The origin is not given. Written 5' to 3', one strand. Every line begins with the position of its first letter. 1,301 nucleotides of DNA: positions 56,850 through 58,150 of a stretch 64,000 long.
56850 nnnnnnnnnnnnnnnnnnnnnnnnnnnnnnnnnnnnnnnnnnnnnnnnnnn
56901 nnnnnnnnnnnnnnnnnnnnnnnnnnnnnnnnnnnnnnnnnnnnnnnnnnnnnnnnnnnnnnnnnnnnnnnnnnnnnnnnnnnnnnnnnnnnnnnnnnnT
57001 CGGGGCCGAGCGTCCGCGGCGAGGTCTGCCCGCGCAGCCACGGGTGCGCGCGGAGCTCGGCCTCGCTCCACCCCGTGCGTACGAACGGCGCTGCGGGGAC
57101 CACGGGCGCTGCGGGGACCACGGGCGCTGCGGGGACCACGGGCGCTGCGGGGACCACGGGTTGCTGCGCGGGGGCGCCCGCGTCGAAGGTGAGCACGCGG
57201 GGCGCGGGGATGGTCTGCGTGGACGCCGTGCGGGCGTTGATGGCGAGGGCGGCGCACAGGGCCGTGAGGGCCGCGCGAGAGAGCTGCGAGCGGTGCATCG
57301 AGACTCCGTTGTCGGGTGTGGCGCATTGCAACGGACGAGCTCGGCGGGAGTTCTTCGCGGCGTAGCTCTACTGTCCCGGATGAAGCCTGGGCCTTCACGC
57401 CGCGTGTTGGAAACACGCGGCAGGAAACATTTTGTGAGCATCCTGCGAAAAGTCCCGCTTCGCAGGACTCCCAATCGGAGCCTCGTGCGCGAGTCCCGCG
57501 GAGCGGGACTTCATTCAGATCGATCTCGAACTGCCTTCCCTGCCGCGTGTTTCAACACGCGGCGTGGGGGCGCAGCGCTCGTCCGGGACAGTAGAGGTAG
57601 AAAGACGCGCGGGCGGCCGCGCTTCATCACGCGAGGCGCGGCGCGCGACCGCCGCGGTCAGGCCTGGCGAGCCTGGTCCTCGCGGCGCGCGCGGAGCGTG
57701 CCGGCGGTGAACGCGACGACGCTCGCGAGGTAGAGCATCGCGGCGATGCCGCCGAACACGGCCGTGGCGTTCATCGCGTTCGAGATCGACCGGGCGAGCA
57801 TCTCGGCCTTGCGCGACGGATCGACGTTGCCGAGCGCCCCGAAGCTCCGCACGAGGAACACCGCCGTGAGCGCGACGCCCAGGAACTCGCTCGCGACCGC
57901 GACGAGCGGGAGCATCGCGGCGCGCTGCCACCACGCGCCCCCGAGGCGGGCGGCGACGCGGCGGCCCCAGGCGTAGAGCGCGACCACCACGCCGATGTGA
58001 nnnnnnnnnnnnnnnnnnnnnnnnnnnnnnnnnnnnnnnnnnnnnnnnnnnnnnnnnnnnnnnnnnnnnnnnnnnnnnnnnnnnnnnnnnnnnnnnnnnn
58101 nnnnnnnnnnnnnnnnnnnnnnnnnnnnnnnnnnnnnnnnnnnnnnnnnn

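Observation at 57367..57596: MITE-like 230-bp element with perfect 15-bp terminal inverted repeats and matching subterminal hairpins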

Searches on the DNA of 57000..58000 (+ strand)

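Call 6: search_rna_families(source=window, start=57000, end=58000, threshold=evalue, max_evalue=10)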
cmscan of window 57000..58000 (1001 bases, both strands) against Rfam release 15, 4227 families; matches with E-value up to 10: 4.
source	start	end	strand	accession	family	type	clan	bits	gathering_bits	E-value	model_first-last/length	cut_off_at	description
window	57451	57510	-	RF03900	mir-9242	Gene; miRNA;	-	30.3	62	0.0048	1-66/66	no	mir-9242 microRNA precursor family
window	57394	57472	+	RF02144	rsmX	Gene;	CL00106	22.3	56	0.089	1-114/114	no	rsmX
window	57018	57040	+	RF01356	CRISPR-DR28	Gene; CRISPR;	-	18.4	35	2.7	1-24/24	no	CRISPR RNA direct repeat element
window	57827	57881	-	RF02835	Bcj11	Gene; sRNA;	-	17.9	49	2.5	60-112/122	no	Burkholderia RNA 11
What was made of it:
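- On Any Rfam RNA family: Best matches are 30.3 bits against a 62-bit threshold (mir-9242) and 22.3 against 56 (rsmX) (call 6)
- Rfam gives nothing above noise; the best match is 30 bits against a 62-bit threshold for an animal microRNA model (call 6).
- Tried and rejected: Rfam scan of 57000-58000 at a permissive threshold: only noise (call 6).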

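Call 59: search_dna_similar(query=window:57366-57596:+, collection=plasmids, mode=distant, max_evalue=0.001, max_rows=10)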
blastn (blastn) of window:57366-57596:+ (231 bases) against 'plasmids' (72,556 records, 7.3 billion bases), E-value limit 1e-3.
No match.

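Call 60: search_dna_similar(query=window:57366-57596:+, collection=phages, mode=distant, max_evalue=0.001, max_rows=10)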
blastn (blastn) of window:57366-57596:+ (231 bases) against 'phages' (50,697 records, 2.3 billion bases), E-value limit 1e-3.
No match.
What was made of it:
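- Tried and rejected: Plasmid and phage collections: no match (calls 59, 60).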
